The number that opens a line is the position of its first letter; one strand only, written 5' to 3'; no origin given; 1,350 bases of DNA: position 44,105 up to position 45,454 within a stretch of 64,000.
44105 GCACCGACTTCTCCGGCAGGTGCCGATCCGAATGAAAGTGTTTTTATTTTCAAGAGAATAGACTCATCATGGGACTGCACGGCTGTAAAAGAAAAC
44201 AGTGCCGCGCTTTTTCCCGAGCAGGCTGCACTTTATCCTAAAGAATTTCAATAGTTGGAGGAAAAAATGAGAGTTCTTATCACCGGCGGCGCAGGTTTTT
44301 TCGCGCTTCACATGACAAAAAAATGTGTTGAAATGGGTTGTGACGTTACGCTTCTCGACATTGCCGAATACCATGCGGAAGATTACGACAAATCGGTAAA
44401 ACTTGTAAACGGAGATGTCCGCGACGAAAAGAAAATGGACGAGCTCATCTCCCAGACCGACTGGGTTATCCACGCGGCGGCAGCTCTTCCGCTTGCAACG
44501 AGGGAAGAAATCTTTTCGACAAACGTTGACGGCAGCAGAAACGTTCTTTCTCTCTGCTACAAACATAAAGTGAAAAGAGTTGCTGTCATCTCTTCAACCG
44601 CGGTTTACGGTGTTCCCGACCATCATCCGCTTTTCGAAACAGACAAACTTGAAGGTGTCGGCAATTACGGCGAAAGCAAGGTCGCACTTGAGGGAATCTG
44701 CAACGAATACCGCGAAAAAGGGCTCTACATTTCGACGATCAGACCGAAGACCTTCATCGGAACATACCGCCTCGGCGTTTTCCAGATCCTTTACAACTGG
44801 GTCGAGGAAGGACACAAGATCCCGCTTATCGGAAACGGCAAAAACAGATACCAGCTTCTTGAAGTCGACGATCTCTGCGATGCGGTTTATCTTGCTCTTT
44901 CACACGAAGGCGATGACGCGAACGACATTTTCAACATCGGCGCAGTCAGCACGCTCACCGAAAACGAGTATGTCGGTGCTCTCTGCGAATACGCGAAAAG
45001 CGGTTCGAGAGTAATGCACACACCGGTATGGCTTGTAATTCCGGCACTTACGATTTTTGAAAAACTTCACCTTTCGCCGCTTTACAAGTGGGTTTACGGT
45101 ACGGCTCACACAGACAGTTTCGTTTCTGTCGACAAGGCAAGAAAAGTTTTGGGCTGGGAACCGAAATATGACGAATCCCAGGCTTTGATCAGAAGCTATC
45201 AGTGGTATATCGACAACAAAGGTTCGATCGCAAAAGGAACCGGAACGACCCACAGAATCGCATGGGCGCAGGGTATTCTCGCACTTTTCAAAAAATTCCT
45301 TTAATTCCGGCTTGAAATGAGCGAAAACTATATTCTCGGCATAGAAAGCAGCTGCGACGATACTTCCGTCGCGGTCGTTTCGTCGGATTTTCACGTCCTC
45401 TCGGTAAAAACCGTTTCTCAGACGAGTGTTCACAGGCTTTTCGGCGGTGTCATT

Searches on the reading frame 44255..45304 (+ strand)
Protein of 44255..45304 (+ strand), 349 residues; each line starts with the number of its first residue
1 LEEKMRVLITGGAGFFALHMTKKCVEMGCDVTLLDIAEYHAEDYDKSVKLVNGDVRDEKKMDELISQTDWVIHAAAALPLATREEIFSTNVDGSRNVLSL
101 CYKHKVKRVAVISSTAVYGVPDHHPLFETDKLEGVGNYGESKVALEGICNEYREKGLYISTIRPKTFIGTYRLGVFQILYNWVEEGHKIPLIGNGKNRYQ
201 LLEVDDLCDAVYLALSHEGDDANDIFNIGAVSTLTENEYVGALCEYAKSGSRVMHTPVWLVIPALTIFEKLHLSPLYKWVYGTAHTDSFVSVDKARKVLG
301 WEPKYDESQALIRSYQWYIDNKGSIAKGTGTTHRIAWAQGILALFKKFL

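Call 7: search_protein_families(library=pfam, proteins=[window:44255-45304:+], max_evalue=0.01)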
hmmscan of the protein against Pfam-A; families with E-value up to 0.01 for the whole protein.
window:44255-45304:+ (349 aa): 9 families
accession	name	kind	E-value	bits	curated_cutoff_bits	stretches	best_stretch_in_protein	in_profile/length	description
PF01370.27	Epimerase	-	6.6e-38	130.9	20.9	1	7-229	1-240/240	NAD dependent epimerase/dehydratase family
PF16363.11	GDP_Man_Dehyd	-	1.6e-22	80.9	27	1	8-306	1-324/332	GDP-mannose 4,6 dehydratase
PF01073.25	3Beta_HSD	-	4.1e-17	62.6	22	1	8-216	1-230/280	3-beta hydroxysteroid dehydrogenase/isomerase family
PF07993.18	NAD_binding_4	-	2e-13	50.5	20.1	1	44-180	59-220/258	Male sterility protein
PF02719.21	Polysacc_synt_2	-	6.6e-12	45.6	20.2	1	7-114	1-128/293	Polysaccharide biosynthesis protein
PF13460.12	NAD_binding_10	-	9.6e-11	42.3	27.2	1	11-148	1-130/184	NAD(P)H-binding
PF04321.23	RmlD_sub_bind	-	1e-09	38.3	27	1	5-155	1-142/287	RmlD substrate binding domain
PF00106.31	adh_short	-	0.00019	21.4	26.6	1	7-104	3-122/195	short chain dehydrogenase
PF01262.27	AlaDh_PNT_C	-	0.0012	18.8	23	1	6-76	30-101/214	Alanine dehydrogenase/PNT, C-terminal domain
